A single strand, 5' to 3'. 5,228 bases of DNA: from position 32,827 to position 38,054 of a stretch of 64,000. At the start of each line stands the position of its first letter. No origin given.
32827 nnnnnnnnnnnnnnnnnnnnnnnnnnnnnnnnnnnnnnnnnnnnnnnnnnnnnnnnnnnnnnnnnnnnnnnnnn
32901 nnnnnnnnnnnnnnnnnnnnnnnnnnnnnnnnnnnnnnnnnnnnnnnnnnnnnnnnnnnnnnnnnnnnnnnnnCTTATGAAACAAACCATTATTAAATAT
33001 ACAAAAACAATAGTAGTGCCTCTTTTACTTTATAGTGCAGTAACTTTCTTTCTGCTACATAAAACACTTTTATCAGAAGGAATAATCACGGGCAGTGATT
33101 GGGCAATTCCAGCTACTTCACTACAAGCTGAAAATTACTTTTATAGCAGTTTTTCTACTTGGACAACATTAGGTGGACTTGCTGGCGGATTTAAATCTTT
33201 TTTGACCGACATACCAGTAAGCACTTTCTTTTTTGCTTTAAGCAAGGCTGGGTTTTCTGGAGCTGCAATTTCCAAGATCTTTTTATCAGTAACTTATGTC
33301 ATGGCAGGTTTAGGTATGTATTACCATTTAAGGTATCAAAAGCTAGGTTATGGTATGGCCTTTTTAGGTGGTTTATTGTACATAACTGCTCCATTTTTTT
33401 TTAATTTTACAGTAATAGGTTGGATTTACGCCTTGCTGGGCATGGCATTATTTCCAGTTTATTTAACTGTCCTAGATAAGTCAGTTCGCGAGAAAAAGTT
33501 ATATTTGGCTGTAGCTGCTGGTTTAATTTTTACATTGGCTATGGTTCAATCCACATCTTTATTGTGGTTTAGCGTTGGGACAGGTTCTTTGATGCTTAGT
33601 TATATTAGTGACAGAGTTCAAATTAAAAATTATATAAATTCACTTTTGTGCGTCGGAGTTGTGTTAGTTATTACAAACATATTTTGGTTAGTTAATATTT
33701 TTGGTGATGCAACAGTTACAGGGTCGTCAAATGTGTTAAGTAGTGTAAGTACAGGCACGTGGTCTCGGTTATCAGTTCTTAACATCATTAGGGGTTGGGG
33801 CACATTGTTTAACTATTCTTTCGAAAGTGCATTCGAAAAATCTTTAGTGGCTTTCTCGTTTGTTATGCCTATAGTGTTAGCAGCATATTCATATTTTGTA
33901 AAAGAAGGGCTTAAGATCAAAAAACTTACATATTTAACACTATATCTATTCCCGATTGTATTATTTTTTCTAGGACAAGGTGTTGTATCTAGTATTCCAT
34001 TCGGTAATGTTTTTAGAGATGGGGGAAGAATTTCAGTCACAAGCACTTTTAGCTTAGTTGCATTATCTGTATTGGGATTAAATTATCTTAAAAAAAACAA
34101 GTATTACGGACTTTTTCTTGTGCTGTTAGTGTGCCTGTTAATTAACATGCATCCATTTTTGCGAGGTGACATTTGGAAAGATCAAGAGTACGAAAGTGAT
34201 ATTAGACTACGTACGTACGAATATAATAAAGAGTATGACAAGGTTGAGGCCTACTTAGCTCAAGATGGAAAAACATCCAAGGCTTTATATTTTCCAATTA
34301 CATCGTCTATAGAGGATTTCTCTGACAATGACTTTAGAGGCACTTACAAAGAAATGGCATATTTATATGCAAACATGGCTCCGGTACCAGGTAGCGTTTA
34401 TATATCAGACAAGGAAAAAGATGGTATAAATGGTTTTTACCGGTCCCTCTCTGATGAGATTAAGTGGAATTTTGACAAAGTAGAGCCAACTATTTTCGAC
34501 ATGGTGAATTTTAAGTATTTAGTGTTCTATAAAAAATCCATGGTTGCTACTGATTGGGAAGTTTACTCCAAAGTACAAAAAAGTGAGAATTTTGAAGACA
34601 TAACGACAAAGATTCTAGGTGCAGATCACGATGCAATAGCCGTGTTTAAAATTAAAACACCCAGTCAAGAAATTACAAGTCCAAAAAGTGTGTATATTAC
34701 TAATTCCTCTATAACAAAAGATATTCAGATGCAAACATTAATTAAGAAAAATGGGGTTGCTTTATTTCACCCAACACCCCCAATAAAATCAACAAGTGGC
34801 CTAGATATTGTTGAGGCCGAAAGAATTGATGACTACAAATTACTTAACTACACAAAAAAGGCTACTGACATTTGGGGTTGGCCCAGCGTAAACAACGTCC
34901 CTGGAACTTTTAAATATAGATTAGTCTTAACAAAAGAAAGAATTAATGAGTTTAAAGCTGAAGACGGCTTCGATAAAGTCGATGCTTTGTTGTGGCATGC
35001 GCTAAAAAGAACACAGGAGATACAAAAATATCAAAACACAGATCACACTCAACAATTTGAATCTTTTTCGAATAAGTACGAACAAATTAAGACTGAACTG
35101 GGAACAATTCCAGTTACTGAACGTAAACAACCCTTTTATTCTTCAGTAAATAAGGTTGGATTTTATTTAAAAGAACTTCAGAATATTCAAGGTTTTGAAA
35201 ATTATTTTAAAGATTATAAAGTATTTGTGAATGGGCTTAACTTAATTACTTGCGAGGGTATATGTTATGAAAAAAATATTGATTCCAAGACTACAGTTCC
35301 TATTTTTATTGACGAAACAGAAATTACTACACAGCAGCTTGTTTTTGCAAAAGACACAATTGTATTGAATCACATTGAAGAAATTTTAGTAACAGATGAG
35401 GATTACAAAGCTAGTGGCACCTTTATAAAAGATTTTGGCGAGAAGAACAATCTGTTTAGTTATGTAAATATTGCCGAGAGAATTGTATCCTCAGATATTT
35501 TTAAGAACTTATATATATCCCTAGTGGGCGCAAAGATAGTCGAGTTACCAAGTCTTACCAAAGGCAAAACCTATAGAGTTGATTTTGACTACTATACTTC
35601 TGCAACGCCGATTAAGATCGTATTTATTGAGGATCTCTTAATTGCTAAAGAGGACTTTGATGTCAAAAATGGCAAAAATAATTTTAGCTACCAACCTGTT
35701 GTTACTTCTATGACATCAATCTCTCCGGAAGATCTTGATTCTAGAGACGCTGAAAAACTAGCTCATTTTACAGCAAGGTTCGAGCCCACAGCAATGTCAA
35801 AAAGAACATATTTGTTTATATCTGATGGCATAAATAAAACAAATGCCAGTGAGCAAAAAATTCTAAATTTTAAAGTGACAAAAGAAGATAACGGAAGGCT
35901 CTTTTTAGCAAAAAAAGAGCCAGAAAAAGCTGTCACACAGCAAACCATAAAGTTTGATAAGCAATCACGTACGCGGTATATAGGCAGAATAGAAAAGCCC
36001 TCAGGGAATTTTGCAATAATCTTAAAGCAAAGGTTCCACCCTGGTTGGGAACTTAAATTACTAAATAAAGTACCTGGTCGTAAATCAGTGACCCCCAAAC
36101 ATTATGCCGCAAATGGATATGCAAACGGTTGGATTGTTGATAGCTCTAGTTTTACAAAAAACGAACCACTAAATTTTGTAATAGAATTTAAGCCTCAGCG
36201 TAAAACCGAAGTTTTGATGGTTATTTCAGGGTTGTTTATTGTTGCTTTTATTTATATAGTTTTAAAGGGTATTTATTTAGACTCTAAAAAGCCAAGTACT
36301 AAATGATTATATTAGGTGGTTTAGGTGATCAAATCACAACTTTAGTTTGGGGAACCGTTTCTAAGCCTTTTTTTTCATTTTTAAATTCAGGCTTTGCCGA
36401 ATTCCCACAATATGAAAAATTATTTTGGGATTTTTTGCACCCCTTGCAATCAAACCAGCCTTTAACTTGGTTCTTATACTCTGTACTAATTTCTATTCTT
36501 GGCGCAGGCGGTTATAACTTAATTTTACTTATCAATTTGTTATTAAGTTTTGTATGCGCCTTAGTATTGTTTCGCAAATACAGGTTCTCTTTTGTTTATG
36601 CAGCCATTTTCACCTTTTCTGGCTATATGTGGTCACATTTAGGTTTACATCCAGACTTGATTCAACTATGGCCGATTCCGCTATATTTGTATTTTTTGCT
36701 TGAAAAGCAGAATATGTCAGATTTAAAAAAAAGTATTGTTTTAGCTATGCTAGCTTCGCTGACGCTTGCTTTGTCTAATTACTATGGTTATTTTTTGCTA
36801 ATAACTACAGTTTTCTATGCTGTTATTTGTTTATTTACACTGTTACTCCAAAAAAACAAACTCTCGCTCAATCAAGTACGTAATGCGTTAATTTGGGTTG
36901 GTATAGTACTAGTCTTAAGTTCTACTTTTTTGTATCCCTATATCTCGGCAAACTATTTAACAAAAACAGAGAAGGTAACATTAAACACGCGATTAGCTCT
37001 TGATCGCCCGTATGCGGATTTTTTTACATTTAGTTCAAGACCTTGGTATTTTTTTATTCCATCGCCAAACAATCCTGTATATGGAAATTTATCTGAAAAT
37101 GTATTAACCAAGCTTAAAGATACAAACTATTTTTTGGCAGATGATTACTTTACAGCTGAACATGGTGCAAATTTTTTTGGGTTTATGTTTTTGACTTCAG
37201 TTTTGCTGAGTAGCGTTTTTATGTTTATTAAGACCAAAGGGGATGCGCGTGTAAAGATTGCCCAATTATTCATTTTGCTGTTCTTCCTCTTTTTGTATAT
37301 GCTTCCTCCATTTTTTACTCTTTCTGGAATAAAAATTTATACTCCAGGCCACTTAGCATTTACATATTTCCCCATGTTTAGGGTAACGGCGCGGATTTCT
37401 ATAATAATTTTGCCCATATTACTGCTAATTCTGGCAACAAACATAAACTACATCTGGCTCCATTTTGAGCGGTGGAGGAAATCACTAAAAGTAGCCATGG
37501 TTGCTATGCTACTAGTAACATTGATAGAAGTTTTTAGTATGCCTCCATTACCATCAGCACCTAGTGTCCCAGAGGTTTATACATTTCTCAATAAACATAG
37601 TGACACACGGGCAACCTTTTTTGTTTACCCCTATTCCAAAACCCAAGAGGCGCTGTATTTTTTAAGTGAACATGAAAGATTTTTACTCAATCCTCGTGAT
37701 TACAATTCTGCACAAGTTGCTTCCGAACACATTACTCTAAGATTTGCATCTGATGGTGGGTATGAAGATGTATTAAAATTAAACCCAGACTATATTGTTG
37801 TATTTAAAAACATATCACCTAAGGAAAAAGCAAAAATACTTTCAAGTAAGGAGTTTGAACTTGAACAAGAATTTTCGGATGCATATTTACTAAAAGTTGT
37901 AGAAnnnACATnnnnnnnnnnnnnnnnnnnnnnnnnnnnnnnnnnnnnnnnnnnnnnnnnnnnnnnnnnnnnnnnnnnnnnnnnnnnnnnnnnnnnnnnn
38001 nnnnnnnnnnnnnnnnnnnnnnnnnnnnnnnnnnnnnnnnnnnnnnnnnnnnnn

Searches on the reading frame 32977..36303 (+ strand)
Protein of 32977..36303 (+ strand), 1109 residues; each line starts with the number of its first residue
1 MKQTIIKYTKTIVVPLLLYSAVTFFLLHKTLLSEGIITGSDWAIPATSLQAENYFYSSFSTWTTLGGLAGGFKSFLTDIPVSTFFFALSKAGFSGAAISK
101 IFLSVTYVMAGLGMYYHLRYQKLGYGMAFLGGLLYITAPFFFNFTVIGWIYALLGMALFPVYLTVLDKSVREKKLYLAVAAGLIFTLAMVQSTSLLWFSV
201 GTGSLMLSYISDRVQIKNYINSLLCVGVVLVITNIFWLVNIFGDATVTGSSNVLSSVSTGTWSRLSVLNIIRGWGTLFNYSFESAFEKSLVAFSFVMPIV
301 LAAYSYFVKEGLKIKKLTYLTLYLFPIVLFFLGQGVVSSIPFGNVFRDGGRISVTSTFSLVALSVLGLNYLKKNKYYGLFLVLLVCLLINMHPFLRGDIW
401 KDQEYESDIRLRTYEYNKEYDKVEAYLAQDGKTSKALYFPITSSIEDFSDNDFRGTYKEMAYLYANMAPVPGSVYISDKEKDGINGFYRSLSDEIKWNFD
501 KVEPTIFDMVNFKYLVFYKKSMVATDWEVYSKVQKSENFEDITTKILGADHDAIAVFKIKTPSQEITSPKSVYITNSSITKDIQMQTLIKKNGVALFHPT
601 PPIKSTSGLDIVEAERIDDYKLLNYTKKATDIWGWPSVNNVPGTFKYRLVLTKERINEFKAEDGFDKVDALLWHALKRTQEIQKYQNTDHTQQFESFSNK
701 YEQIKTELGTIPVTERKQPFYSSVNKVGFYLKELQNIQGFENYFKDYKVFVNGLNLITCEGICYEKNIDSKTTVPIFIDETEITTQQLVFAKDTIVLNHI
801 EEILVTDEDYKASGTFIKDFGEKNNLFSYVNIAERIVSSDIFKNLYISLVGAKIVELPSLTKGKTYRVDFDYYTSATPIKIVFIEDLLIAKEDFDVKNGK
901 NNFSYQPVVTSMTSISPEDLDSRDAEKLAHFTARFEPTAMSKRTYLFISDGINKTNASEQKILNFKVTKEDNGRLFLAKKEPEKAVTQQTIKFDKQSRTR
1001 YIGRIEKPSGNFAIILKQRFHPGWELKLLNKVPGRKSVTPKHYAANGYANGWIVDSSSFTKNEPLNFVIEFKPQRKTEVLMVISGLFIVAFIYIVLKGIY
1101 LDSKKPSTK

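Call 7: search_protein_families(library=pfam, proteins=[window:32977-36303:+], max_evalue=0.001)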
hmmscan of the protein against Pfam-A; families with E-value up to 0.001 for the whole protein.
window:32977-36303:+ (1109 aa): 0 families

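Call 40: search_protein_families(library=pfam, proteins=[window:32977-36303:+], max_evalue=10)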
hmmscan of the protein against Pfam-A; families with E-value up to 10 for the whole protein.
window:32977-36303:+ (1109 aa): 1 family
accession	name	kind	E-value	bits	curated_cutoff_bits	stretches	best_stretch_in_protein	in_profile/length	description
PF14373.11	Imm_superinfect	-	7.6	7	27.9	1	141-154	26-39/42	Superinfection immunity protein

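Call 49: search_protein_families(library=ncbifam, proteins=[window:32977-36303:+], max_evalue=0.01)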
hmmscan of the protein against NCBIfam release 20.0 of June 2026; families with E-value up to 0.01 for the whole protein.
window:32977-36303:+ (1109 aa): 0 families

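Call 103: search_solved_structures(query=window:32977-36303:+, max_evalue=1)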
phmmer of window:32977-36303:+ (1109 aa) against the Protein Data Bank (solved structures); distinct sequences matched with E-value up to 1: 0.

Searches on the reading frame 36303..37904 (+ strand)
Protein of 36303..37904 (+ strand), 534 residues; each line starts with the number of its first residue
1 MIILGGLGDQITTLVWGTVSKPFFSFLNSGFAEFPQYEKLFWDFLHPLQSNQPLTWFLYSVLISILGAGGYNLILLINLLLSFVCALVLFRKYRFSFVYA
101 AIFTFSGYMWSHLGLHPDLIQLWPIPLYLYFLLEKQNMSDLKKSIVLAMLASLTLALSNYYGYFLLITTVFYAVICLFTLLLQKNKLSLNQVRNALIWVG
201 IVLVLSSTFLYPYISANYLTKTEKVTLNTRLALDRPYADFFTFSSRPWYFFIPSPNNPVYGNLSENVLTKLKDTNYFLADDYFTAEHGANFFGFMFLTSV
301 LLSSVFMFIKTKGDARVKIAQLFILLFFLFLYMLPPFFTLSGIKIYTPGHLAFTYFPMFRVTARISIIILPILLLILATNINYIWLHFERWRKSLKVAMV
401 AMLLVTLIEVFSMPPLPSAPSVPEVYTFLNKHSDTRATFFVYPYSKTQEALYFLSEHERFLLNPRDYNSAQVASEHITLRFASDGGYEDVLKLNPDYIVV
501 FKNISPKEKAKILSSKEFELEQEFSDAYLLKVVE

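Call 7: search_protein_families(library=pfam, proteins=[window:36303-37904:+], max_evalue=0.001)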
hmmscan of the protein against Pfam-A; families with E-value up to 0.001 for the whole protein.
window:36303-37904:+ (534 aa): 0 families

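Call 40: search_protein_families(library=pfam, proteins=[window:36303-37904:+], max_evalue=10)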
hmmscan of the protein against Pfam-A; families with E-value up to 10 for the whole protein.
window:36303-37904:+ (534 aa): 0 families

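Call 49: search_protein_families(library=ncbifam, proteins=[window:36303-37904:+], max_evalue=0.01)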
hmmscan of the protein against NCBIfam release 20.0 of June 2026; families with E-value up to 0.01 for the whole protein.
window:36303-37904:+ (534 aa): 1 family
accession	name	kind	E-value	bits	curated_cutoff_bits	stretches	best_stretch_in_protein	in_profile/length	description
NF007794.0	PRK10494.1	equivalog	0.0065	15.9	205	0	359-416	3-58/259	envelope biogenesis factor ElyC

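Call 80: find_homologous_proteins(query=window:36303-37904:+)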
Query window:36303-37904:+ (534 aa): 72 proteins with E <= 0.001 among 8000 candidates.
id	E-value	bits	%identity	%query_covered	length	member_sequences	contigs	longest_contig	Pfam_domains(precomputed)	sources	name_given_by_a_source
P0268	0.0e+0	1179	100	100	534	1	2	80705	-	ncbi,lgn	-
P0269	5.4e-117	410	39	100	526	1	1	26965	PF19830.5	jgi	jgi:hypothetical protein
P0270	3.2e-116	407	40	100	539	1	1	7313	-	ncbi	-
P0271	5.2e-110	387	39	100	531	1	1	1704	-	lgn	-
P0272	8.7e-107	376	39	99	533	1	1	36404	-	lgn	-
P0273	7.9e-106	373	39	100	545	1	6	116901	-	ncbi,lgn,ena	ncbi:MAG: hypothetical protein AAB443_00925 [Patescibacteria group bacterium]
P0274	5.4e-103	364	38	100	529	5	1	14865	-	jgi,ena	-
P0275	1.4e-102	362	38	100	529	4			-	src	-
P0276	2.5e-102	361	39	94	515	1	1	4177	-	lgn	-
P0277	2.7e-102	361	40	99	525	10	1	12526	-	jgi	-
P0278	1.8e-101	359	37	100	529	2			-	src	-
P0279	2.0e-101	359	38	100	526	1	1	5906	-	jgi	-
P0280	2.3e-101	358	38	100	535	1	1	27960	-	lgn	-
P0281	2.4e-101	358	38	99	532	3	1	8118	-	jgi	-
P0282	3.6e-100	354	36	100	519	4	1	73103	-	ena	-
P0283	1.0e-99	353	37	99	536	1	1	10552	PF19830.5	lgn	-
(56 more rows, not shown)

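Call 89: search_protein_families(library=pfam, proteins=[P0269, P0283], max_evalue=0.01)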
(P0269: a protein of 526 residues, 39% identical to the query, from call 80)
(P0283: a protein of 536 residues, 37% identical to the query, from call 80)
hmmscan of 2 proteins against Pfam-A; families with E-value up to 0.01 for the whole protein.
P0269 (526 aa): 0 families

P0283 (536 aa): 0 families

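Call 90: predict_structure(alignment_id=A4)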
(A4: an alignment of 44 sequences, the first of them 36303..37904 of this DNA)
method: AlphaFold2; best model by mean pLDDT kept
length: 534 residues; sequences in the alignment: 44
mean_pLDDT: 90.9   pTM: 0.90
mean pLDDT of the five models: 90.9, 90.8, 89.3, 88.1, 87.5
residues with pLDDT >= 90: 376; 70-90: 143; 50-70: 13; < 50: 2
segments of 3 or more residues with pLDDT < 50: none
pLDDT, mean of each block of 10 residues (from residue 1): 84 94 91 92 93 94 92 94 98 97 97 90 97 77 91 94 94 89 81 86 89 80 56 80 91 93 92 79 85 97 95 87 97 91 91 87 96 98 95 96 98 88 96 96 95 96 89 89 90 96 95 94 97 89
secondary structure, 60 per line:
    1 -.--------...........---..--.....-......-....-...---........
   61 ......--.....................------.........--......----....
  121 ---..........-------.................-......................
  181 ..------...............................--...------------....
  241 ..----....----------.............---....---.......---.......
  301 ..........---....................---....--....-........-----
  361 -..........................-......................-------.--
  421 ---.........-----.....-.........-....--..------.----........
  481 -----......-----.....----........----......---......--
elements in order: H11-19 H29-33 H35-40 H42-45 H53-66 H69-89 H96-104 H107-112 H117-120 H124-133 H141-157 H159-182 H189-219 H237-242 H247-250 H261-273 H277-280 H284-290 H294-310 H314-333 E337-340 E343-346 H348-355 H362-387 H389-410 H424-432 E438-442 H444-452 H454-457 H474-480 H486-491 E497-501 H506-513 E518-523 E527-532
